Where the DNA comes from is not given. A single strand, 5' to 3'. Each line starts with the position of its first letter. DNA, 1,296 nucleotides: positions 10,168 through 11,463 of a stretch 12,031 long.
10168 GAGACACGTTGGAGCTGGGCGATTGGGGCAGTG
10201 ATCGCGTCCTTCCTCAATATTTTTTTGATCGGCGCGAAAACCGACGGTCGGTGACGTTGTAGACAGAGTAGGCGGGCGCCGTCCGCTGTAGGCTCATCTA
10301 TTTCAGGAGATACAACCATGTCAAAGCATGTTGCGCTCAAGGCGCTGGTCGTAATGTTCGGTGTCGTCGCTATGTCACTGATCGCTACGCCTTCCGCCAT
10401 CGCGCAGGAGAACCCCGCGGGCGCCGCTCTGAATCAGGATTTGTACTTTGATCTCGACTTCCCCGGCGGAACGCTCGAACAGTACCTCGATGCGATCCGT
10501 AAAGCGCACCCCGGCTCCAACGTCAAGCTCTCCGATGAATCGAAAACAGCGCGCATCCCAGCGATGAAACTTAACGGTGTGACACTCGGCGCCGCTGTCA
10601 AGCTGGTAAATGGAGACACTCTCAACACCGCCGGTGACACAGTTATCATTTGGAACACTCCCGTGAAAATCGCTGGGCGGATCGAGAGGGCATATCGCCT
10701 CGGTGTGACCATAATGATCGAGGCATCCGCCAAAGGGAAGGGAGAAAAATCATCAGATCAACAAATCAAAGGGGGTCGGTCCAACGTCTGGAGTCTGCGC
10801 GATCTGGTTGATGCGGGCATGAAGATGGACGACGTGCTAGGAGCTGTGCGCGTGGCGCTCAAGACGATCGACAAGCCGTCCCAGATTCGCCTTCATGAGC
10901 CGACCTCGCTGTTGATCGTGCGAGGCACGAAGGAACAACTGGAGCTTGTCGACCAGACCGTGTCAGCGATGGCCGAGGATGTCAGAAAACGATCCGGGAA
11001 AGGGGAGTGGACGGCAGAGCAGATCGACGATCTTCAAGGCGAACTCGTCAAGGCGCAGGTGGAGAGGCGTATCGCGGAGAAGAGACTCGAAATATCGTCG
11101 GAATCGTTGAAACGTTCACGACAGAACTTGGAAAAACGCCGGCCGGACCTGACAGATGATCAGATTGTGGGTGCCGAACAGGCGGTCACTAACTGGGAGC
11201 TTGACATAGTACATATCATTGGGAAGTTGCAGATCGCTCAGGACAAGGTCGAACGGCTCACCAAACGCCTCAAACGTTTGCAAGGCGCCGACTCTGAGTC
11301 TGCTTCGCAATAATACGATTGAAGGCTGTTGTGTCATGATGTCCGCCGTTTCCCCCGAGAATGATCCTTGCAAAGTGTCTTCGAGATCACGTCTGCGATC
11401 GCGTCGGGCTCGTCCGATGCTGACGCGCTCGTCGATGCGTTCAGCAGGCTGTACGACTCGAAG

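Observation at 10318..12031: Standalone periplasmic STN/secretin-N-like protein upstream of an ECF sigma factor and a coupled putative anti-sigma factor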

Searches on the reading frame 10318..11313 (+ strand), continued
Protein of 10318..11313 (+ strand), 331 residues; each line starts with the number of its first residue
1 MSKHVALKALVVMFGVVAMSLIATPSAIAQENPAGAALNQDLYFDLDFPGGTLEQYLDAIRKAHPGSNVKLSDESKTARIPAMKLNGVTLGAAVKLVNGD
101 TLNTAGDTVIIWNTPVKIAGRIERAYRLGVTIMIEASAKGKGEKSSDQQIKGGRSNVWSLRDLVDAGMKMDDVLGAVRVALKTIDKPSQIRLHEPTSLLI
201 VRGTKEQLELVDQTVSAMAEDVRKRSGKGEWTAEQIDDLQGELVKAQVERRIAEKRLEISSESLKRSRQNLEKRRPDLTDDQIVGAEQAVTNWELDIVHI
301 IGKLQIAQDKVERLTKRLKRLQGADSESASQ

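Call 31: search_protein_families(library=pfam, proteins=[L001:11559-12065:+, L003:7385-7894:+, L004:5361-5852:+, L005:4312-4830:+, L003:6742-7401:+, L005:3666-4325:+, L003:5986-6729:+, L005:2861-3682:+], max_evalue=1)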
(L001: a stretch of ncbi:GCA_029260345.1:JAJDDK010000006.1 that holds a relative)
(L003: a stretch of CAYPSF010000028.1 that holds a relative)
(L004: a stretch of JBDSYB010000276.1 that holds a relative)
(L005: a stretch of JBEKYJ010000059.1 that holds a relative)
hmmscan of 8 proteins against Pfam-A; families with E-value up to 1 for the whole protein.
L001:11559-12065:+ (168 aa): 2 families
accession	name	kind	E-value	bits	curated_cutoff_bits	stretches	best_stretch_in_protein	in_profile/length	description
PF17918.6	TetR_C_15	-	0.009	17.1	26.8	1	6-59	34-86/108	Tetracyclin repressor-like, C-terminal domain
PF05757.16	PsbQ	-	0.16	12.4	26.9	1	4-123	5-114/204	Oxygen evolving enhancer protein 3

L003:7385-7894:+ (169 aa): 0 families

L004:5361-5852:+ (163 aa): 2 families
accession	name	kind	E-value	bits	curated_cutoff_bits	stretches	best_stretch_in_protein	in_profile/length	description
PF03647.18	Tmemb_14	-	0.15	13.2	24.8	1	44-76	50-82/92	Transmembrane proteins 14C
PF03452.20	Anp1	-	0.17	11.7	28.8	1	33-51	113-131/263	Anp1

L005:4312-4830:+ (172 aa): 0 families

L003:6742-7401:+ (219 aa): 6 families
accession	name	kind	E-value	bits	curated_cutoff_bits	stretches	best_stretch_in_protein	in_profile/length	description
PF08281.18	Sigma70_r4_2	-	5e-08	32.9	25.7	1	154-205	3-54/54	Sigma-70, region 4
PF04542.20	Sigma70_r2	-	4.8e-07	29.9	24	1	56-123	2-70/71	Sigma-70 region 2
PF07638.17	Sigma70_ECF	-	2.2e-05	24.9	21.1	1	42-208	9-182/185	ECF sigma factor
PF04545.22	Sigma70_r4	-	0.00035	20.5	24.1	1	160-206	3-49/50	Sigma-70, region 4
PF00196.25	GerE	-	0.016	15.2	23.5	1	178-206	18-46/57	Bacterial regulatory proteins, luxR family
PF21476.4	PF0610-like_N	-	0.095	13.4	33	1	179-206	16-43/50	PF0610-like, N-terminal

L005:3666-4325:+ (219 aa): 8 families
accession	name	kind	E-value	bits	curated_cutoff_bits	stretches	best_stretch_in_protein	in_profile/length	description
PF08281.18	Sigma70_r4_2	-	2.6e-09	37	25.7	1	156-206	4-54/54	Sigma-70, region 4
PF04542.20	Sigma70_r2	-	3.2e-09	36.9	24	1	60-126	4-71/71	Sigma-70 region 2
PF07638.17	Sigma70_ECF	-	8.7e-08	32.7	21.1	1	38-208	3-181/185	ECF sigma factor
PF04545.22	Sigma70_r4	-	3.7e-05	23.6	24.1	1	163-208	5-50/50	Sigma-70, region 4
PF13936.12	HTH_38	-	0.013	15.6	27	1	163-190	5-32/44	Helix-turn-helix domain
PF00196.25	GerE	-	0.016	15.3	23.5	1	176-207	15-46/57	Bacterial regulatory proteins, luxR family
PF04297.20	UPF0122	-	0.085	13.5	22.7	1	165-208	20-63/101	Putative helix-turn-helix protein, YlxM / p13 like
PF06530.18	Phage_antitermQ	-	0.17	12.3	26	1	165-210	65-110/118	Phage antitermination protein Q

L003:5986-6729:+ (247 aa): 1 family
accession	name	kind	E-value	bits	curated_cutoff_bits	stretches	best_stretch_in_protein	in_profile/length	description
PF03958.22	Secretin_N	-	0.0068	17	28.2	1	88-227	5-63/69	Bacterial type II/III secretion system short domain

L005:2861-3682:+ (273 aa): 0 families

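Call 39: find_related_loci(query=A1, collection=metagenome_contigs, flank=4000)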
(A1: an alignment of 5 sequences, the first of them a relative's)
Query A1 (331 aa) in metagenome_contigs; peptide patterns used: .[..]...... (x = any residue, [..] = any of these).
434 stretches matched a pattern; 263 encode a relative of the query (tblastn E <= 1e-3); the best 80 are kept; 80 distinct loci.
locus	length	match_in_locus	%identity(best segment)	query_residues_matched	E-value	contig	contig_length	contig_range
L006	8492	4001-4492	35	38-215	7e-20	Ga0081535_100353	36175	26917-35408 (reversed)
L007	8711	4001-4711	26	12-227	7e-15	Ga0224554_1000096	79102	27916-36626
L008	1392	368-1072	25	8-243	8e-15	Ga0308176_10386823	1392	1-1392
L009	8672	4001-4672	28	9-220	2e-14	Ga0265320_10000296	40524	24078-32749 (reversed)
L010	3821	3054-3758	25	8-243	2e-14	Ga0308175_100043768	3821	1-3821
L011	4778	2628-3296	27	44-253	5e-14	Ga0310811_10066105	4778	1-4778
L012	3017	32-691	26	3-235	5e-14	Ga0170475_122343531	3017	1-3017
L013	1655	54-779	24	44-270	8e-14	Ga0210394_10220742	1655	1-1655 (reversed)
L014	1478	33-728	27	17-232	2e-13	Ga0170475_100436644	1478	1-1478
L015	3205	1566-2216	25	10-218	4e-13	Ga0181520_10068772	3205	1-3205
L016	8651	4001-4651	25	10-218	5e-13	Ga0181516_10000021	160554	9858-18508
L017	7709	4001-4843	27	44-224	5e-13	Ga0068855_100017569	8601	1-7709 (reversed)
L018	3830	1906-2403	29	44-218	5e-13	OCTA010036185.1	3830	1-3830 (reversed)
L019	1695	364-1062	24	44-268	5e-13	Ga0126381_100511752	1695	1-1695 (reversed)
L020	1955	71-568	30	44-218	4e-13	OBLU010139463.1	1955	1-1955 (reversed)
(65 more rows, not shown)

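Call 49: find_homologous_proteins(query=A3, max_evalue=0.001)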
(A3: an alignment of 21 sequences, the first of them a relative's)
Query A3 (21 sequences) (168 aa, profile of the alignment): 114 proteins with E <= 0.001 among 8000 candidates.
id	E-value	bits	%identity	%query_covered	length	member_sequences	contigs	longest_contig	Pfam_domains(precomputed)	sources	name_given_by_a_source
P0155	1.4e-61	225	-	-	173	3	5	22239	-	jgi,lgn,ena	jgi:hypothetical protein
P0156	1.4e-59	218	-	-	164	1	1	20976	-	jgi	jgi:hypothetical protein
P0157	2.7e-58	214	-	-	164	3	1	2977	-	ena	-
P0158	3.3e-58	214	-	-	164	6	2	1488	-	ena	-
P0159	3.2e-57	211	-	-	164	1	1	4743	-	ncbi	-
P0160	6.0e-57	210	-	-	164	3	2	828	-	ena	-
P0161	8.3e-57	209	-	-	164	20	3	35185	-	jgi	jgi:hypothetical protein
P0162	3.3e-56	208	-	-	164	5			-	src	-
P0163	4.3e-56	207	-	-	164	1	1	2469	-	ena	-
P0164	6.4e-56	207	-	-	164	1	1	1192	-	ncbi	-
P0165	2.2e-55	205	-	-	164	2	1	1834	-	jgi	jgi:hypothetical protein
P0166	3.8e-55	204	-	-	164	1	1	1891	-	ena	-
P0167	4.5e-55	204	-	-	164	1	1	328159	-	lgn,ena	-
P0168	1.1e-54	203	29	71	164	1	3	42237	-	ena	-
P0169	5.9e-54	200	-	-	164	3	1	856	-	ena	-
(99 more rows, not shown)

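Call 53: find_encoding_contigs(protein=P0002, flank=3000, max_places=3)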
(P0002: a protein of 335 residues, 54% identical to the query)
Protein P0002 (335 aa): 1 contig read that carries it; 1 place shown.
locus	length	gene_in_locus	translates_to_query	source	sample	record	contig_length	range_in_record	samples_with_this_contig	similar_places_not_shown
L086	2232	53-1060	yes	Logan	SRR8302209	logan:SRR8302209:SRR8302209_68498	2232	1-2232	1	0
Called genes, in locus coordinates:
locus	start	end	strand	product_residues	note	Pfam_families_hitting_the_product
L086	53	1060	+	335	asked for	-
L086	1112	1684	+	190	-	PF04542:Sigma70_r2, PF04545:Sigma70_r4 (faint)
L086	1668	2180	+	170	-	-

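Call 58: predict_structure(alignment_id=A4)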
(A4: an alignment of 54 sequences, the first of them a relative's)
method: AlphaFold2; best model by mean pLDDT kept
length: 168 residues; sequences in the alignment: 54
mean_pLDDT: 71.3   pTM: 0.34
mean pLDDT of the five models: 71.3, 68.4, 66.4, 66.2, 65.5
residues with pLDDT >= 90: 44; 70-90: 53; 50-70: 30; < 50: 41
segments of 3 or more residues with pLDDT < 50: 76-85, 87-115
pLDDT, mean of each block of 10 residues (from residue 1): 73 89 93 94 97 93 78 53 46 45 44 56 77 57 63 78 75
secondary structure, 60 per line:
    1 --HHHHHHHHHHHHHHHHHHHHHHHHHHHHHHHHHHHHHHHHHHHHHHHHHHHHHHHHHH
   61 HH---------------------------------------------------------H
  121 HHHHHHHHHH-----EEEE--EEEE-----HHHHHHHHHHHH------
elements in order: H3-62 H120-130 E136-139 E142-145 H151-162

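Call 61: find_encoding_contigs(protein=P0003, flank=3000, max_places=3)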
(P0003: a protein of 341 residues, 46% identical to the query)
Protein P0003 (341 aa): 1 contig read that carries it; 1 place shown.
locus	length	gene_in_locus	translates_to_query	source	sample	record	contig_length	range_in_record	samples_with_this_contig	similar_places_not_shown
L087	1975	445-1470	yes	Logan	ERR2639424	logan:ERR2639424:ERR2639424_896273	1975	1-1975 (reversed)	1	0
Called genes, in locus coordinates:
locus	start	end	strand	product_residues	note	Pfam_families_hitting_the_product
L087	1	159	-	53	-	?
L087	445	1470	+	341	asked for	-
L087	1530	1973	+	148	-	?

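Call 67: search_solved_structures(query=A4, max_evalue=10, show_alignments=2)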
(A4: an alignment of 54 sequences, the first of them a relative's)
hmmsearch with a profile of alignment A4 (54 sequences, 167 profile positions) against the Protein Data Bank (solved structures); distinct sequences matched with E-value up to 10: 4.
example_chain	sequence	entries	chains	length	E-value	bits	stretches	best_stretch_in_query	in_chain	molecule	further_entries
6rw8_A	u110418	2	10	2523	0.21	14.6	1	83-152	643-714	A component of insecticidal toxin complex (Tc)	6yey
2oof_A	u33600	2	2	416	0.74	12.8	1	116-152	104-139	4-imidazolone-5-propanoate amidohydrolase | Imidazolonepropionase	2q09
5tqq_A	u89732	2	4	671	1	12.4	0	109-147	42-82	Chloride channel protein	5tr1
9lfa_A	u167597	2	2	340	9.5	9.2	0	36-63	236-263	B1 bradykinin receptor,Kappa-type opioid receptor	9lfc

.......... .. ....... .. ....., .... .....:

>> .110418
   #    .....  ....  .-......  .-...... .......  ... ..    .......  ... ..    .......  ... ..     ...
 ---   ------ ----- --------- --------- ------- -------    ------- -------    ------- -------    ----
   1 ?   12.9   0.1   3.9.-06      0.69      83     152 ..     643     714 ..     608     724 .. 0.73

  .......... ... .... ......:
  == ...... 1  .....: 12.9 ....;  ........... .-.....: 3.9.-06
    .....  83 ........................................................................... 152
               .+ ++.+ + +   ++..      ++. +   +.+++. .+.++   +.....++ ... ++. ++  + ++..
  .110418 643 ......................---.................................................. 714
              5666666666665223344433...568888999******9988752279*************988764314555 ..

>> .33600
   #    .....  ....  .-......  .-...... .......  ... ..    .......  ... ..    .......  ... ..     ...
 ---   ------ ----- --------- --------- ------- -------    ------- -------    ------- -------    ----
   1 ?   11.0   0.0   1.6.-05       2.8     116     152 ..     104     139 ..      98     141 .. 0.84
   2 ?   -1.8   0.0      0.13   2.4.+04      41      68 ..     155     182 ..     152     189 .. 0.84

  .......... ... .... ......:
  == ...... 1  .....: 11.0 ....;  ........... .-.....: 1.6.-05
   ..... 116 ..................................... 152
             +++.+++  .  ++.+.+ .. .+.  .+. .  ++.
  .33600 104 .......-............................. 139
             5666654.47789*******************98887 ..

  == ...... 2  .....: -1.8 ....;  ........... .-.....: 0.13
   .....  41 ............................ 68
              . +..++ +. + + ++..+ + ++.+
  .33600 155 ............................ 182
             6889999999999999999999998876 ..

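Call 69: search_protein_families(library=pfam, alignment_id=A2, max_evalue=1)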
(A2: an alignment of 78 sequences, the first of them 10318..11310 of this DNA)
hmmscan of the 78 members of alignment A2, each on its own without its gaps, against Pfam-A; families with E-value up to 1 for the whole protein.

A. member 1, window:10318-11310:+ (331 aa): 2 families
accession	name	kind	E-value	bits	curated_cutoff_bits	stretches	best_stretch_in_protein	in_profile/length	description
PF03958.22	Secretin_N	-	0.0063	17.1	28.2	1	185-217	30-62/69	Bacterial type II/III secretion system short domain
PF18993.5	Rv0078B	-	0.053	14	27.1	1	265-293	21-46/63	Rv0078B-related antitoxin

B. families by the number of members that match (of 78 scanned): 198 families (the first 25 are shown)
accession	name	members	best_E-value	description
PF03958.22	Secretin_N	52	9.2e-07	Bacterial type II/III secretion system short domain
PF02321.23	OEP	7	0.0016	Outer membrane efflux protein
PF08614.16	ATG16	6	0.023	Autophagy protein 16 (ATG16)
PF04255.20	DUF433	6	0.033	Protein of unknown function (DUF433)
PF06785.16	UPF0242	5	0.00071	Uncharacterised protein family (UPF0242) N-terminus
PF00261.25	Tropomyosin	5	0.011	Tropomyosin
PF12329.13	TMF_DNA_bd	5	0.012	TATA element modulatory factor 1 DNA binding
PF07889.17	DUF1664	4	0.00015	Protein of unknown function (DUF1664)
PF13166.12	AAA_13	4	0.00046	AAA domain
PF13851.11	GAS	4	0.0017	Growth-arrest specific micro-tubule binding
PF00038.26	Filament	4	0.0024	Intermediate filament protein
PF14611.13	KH_SLS1_1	4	0.0077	SLS1 protein first KH domain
PF02601.20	Exonuc_VII_L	4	0.031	Exonuclease VII, large subunit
PF10473.14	CENP-F_leu_zip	4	0.035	Leucine-rich repeats of kinetochore protein Cenp-F/LEK1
PF06818.20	Fez1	4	0.06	Fez1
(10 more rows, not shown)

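Call 78: find_encoding_contigs(protein=P0271, flank=3000, max_places=3)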
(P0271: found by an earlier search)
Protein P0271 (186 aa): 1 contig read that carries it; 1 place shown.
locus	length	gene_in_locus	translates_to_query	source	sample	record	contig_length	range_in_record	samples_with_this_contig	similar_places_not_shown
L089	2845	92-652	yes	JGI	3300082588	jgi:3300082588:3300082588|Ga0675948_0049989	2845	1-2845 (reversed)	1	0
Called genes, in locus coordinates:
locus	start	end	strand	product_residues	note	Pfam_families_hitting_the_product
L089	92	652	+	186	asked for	PF04542:Sigma70_r2, PF04545:Sigma70_r4 (faint)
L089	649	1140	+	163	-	-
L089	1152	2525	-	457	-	PF00155:Aminotran_1_2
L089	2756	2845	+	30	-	?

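Call 79: fold_search(model_id=the predicted structure, library=pdb)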
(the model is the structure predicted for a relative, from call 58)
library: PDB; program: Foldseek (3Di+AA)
matches with E <= 10: 11; with E <= 0.001: 0
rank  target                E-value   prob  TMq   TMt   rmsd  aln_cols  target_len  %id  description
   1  5kea_A                4.2e+00  0.05  0.10  0.17  10.0        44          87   18  mouse Klf4 ZnF1-3 (E446D) and CpG/CpG sequence DNA complex structure: Form I (released 2016-09-14)
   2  8v7s_A                6.9e+00  0.05  0.17  0.15   4.8        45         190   16  IpaD (122-321) Apo Structure (released 2024-08-21)
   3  1a1h_A                7.5e+00  0.03  0.10  0.18   9.9        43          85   21  QGSR (ZIF268 VARIANT) ZINC FINGER-DNA COMPLEX (GCAC SITE) (released 1998-06-10)
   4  7n5v_A                8.0e+00  0.03  0.11  0.25  10.9        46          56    6  ZBTB7A Zinc Finger Domain Bound to DNA Duplex Containing GGACCC (Oligo 20) (released 2022-06-08)
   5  1a1f_A                8.0e+00  0.02  0.10  0.17  10.6        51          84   20  DSNR (ZIF268 VARIANT) ZINC FINGER-DNA COMPLEX (GACC SITE) (released 1998-06-10)
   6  7rye_F                8.6e+00  0.05  0.19  0.16   4.7        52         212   25  Cryo-EM structure of the needle filament-tip complex of the Salmonella type III secretion injectisome (released 2021-11-10)
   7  2prt_A                9.3e+00  0.03  0.13  0.19  10.0        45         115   16  Structure of the Wilms Tumor Suppressor Protein Zinc Finger Domain Bound to DNA (released 2008-03-04)
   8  1a1j_A                9.3e+00  0.02  0.10  0.18  10.0        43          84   21  RADR (ZIF268 VARIANT) ZINC FINGER-DNA COMPLEX (GCGT SITE) (released 1998-06-17)
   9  1g2d_C                9.3e+00  0.02  0.10  0.17   9.1        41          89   12  STRUCTURE OF A CYS2HIS2 ZINC FINGER/TATA BOX COMPLEX (CLONE #2) (released 2001-09-07)
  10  3deu_A                9.3e+00  0.02  0.12  0.14   7.0        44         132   23  Crystal structure of transcription regulatory protein slyA from Salmonella typhimurium in complex with salicylate liga (released 2008-06-24)
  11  9ylm_A                1.0e+01  0.01  0.10  0.15   9.8        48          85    8  BCL11A ZF4-6 in Complex with a DNA Sequence Observed in the Human Globin Locus Containing Motif TGTCCA (12-mer) (released 2026-03-04)

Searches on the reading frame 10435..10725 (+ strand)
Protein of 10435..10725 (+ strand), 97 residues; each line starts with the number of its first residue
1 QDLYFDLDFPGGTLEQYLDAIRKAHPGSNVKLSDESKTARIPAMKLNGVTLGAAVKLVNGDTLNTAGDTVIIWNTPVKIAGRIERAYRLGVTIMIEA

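Call 72: search_solved_structures(query=A6, max_evalue=10, show_alignments=4)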
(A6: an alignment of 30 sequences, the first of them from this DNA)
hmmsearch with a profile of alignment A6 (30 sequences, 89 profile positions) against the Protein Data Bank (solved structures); distinct sequences matched with E-value up to 10: 0.
